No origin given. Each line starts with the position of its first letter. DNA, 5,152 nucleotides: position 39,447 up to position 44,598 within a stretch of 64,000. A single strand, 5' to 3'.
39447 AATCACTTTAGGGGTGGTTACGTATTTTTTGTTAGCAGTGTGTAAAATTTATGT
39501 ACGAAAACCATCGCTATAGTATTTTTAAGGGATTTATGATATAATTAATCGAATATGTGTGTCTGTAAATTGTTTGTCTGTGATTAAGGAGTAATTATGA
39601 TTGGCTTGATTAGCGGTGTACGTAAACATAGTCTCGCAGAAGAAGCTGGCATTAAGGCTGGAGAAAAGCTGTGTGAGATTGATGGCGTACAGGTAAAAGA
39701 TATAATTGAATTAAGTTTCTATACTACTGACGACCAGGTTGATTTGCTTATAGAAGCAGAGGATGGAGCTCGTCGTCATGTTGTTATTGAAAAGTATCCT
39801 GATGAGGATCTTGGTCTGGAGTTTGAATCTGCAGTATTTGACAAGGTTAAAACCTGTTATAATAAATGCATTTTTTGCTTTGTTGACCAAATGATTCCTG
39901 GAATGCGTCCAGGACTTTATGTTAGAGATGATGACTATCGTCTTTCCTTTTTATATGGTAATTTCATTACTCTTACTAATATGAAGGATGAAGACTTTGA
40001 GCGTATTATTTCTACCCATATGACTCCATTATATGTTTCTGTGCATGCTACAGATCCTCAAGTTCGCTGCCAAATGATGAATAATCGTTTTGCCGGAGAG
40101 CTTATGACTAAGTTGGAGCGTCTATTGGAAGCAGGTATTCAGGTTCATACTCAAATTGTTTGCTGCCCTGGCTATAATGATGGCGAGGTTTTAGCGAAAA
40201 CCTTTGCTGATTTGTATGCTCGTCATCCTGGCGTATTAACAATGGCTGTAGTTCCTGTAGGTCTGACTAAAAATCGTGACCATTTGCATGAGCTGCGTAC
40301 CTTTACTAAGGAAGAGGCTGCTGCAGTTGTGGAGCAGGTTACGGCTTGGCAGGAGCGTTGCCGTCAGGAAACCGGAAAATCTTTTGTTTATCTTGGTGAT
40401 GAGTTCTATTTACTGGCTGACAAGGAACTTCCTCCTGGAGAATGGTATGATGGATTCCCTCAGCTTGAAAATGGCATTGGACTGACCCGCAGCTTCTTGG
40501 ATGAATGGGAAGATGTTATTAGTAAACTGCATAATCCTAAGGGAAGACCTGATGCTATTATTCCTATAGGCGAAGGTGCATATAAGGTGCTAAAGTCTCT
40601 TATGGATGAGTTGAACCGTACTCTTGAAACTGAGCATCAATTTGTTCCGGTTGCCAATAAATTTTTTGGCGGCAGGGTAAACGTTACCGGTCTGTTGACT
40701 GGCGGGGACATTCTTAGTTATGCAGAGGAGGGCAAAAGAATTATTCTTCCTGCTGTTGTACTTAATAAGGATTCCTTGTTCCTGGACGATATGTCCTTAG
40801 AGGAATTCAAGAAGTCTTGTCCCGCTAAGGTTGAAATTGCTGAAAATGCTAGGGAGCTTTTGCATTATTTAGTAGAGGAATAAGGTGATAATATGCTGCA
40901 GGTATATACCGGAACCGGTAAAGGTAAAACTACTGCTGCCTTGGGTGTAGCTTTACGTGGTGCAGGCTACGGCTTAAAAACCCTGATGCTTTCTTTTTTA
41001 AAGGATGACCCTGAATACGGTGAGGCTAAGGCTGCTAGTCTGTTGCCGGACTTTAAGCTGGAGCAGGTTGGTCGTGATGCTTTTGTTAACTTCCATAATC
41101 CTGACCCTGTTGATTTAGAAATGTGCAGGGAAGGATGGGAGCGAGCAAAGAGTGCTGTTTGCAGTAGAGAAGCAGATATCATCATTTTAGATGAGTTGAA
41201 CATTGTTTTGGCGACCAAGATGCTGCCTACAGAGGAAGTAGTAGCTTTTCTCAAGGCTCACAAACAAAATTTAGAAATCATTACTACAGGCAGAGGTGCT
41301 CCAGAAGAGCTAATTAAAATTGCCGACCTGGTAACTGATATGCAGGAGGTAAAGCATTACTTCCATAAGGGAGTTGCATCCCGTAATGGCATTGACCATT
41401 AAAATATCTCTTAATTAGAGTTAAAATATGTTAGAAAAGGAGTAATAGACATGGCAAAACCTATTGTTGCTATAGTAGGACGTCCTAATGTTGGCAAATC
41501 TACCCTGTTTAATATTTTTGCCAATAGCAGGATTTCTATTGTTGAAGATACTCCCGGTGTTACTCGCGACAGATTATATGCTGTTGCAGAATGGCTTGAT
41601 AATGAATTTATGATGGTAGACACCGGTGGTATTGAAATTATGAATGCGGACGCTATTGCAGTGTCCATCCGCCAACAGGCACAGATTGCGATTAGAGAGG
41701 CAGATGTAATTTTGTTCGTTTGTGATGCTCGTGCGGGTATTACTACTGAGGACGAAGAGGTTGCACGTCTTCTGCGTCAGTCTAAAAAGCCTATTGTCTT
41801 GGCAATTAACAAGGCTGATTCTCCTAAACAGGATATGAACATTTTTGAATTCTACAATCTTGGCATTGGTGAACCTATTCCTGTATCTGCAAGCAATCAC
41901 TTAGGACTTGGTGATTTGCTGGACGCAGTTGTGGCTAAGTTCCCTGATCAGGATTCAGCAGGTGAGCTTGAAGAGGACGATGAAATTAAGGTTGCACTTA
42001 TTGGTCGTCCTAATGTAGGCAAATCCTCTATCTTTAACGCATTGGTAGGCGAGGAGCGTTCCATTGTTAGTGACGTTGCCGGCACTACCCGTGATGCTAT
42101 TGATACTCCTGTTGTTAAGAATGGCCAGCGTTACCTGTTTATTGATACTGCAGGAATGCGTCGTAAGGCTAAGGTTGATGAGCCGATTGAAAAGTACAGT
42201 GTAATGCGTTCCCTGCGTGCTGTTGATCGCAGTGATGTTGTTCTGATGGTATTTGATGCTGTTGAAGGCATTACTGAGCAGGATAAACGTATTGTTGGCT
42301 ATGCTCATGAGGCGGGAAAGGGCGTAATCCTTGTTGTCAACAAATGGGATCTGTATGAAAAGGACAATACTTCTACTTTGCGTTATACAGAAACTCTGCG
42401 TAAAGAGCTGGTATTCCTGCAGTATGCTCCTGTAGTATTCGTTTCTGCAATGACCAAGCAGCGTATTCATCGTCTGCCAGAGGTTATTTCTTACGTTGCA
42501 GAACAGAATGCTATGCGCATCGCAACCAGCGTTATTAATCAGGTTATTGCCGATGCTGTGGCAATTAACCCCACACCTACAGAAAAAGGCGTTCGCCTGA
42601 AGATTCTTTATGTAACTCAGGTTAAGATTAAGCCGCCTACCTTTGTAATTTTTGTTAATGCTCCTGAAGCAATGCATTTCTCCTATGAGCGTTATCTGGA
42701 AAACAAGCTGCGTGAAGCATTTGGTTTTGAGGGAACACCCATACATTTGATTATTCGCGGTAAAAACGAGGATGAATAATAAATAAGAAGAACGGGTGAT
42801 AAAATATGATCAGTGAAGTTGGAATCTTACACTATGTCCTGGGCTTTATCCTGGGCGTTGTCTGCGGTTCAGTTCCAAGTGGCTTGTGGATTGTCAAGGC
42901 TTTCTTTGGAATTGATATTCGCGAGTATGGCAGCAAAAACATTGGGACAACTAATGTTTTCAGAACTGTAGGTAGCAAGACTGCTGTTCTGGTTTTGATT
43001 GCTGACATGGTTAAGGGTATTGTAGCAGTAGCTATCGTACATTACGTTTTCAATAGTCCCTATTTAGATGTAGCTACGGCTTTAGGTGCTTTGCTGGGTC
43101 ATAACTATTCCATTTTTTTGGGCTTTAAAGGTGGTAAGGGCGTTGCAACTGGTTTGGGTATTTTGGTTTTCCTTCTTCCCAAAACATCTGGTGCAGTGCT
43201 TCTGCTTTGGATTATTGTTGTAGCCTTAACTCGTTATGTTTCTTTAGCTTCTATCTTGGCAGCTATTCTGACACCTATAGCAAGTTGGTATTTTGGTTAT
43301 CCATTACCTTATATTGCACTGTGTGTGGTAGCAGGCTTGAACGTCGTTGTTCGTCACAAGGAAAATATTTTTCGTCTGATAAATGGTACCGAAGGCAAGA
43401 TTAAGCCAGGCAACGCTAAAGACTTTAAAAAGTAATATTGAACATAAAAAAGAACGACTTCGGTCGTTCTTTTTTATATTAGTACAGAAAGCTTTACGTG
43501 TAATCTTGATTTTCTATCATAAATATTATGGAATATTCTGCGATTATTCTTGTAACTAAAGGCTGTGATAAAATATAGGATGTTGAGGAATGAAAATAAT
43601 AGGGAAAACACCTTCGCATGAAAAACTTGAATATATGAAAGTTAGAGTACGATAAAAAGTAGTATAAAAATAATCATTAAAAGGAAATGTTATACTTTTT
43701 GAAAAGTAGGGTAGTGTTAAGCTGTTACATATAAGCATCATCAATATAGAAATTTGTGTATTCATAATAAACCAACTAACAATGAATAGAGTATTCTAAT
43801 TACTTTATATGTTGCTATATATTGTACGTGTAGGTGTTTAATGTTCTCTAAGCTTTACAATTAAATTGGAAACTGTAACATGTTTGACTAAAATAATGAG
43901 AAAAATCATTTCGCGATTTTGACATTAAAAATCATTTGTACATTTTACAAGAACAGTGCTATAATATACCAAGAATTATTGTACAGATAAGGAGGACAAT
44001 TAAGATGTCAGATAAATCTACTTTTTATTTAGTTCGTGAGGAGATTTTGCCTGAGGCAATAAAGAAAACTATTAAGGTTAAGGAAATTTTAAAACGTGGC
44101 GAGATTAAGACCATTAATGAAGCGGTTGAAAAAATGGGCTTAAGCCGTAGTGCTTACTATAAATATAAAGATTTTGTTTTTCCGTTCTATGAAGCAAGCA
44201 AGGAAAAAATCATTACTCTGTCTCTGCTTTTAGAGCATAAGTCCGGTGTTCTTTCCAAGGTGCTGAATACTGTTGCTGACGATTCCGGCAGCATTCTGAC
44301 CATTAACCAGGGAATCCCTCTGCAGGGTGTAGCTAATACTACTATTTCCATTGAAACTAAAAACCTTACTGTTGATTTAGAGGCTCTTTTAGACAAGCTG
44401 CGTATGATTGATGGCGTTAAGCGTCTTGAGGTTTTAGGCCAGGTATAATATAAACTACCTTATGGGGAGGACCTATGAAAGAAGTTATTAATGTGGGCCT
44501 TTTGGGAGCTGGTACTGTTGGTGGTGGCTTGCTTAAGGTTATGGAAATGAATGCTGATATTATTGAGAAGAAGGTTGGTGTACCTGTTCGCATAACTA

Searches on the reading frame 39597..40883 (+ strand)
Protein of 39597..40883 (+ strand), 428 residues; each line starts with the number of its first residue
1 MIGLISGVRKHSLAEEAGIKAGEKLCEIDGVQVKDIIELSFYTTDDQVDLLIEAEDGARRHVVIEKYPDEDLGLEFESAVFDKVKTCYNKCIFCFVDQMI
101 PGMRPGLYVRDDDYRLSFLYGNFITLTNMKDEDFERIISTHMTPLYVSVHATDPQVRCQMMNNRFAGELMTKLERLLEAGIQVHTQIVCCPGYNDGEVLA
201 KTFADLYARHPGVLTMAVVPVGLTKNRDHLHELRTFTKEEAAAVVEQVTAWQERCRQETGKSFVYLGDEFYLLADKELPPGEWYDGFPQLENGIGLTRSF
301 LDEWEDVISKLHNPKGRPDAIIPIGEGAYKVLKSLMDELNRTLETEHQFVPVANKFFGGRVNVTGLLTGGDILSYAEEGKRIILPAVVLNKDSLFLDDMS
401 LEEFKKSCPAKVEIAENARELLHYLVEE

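Call 63: search_protein_families(library=pfam, proteins=[window:39597-40883:+], max_evalue=0.000001)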
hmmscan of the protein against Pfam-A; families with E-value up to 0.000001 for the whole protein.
window:39597-40883:+ (428 aa): 3 families
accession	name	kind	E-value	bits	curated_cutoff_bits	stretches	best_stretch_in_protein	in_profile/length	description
PF19238.5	Radical_SAM_2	-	8.7e-68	227.2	26.7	1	68-214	3-149/151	Radical SAM-like domain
PF04459.17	DUF512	-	4.1e-61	206.2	25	1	219-416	1-201/202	Protein of unknown function (DUF512)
PF17820.7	PDZ_6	-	6.8e-10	39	27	1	5-53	2-53/54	PDZ domain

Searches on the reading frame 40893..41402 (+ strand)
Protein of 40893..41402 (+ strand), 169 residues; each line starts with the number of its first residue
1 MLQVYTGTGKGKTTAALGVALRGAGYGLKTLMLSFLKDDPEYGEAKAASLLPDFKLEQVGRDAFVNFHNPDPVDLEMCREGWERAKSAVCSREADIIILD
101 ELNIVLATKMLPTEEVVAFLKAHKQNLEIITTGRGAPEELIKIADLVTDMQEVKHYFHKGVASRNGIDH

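Call 63: search_protein_families(library=pfam, proteins=[window:40893-41402:+], max_evalue=0.000001)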
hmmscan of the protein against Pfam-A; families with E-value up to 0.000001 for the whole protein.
window:40893-41402:+ (169 aa): 1 family
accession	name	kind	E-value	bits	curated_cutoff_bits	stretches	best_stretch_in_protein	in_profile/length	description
PF02572.21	CobA_CobO_BtuR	-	5.7e-56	189.8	25.7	1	1-168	4-171/172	ATP:corrinoid adenosyltransferase BtuR/CobO/CobP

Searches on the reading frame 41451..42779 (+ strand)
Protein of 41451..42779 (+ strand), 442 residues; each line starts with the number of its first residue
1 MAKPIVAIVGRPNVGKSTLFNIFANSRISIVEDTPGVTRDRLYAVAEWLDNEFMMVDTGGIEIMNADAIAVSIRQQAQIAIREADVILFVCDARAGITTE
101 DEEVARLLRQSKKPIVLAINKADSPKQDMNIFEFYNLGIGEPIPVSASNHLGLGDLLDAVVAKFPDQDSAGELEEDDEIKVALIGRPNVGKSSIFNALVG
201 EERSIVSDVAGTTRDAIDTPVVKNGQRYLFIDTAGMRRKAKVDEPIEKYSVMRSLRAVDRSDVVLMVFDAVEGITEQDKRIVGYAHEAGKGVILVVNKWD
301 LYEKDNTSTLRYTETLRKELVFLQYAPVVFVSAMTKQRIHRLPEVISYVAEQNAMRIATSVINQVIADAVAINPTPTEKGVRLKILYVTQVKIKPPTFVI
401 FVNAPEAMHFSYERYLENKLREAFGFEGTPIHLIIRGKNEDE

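Call 63: search_protein_families(library=pfam, proteins=[window:41451-42779:+], max_evalue=0.000001)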
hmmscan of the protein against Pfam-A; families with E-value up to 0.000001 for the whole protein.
window:41451-42779:+ (442 aa): 8 families
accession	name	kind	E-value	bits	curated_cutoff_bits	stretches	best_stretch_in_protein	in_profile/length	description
PF01926.29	MMR_HSR1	-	4.7e-61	204.3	21.9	2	180-298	1-113/113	50S ribosome-binding GTPase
PF14714.11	KH_dom-like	-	6.9e-35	119.6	27.3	1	356-436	1-81/81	KH-domain-like of EngA bacterial GTPase enzymes, C-terminal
PF02421.24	FeoB_N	-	3.4e-27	95.3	27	2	180-344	2-154/156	Ferrous iron transport protein B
PF00009.33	GTP_EFTU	-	1.4e-23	83.9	26.5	2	223-347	66-183/188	Elongation factor Tu GTP binding domain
PF00350.29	Dynamin_N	-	2.2e-13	51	27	0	45-121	95-167/168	Dynamin family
PF04548.22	AIG1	-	2.7e-13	50.2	27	0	181-283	3-105/212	AIG1 family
PF03193.22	RsgA_GTPase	-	6.4e-10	39.6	30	0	180-213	108-141/174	RsgA GTPase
PF08477.19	Roc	-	2.2e-08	34.8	27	0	6-123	2-119/119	Ras of Complex, Roc, domain of DAPkinase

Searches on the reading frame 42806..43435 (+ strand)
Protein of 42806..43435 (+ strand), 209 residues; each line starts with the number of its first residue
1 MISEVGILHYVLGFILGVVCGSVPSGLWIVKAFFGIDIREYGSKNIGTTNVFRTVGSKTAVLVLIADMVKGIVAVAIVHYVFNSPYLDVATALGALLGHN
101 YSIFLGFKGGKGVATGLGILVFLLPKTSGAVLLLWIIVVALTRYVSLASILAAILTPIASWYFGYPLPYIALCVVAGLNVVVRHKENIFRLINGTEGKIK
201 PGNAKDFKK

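Call 63: search_protein_families(library=pfam, proteins=[window:42806-43435:+], max_evalue=0.000001)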
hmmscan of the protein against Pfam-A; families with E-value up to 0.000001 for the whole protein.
window:42806-43435:+ (209 aa): 1 family
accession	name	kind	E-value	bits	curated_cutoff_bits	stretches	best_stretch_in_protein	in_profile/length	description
PF02660.20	G3P_acyltransf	-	4.5e-53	180.1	24.1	1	19-191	4-164/164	Glycerol-3-phosphate acyltransferase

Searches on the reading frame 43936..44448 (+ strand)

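Call 63: search_protein_families(library=pfam, proteins=[window:43936-44448:+], max_evalue=0.000001)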
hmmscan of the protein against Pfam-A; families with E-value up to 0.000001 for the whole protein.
window:43936-44448:+ (170 aa): 0 families

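Call 91: search_protein_families(library=pfam, proteins=[window:43936-44448:+], max_evalue=0.00001)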
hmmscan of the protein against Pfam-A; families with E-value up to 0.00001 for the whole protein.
window:43936-44448:+ (170 aa): 1 family
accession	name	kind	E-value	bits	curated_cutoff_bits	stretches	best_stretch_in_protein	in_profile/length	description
PF13291.12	ACT_4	-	9.4e-06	26.7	27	0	93-163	7-77/80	ACT domain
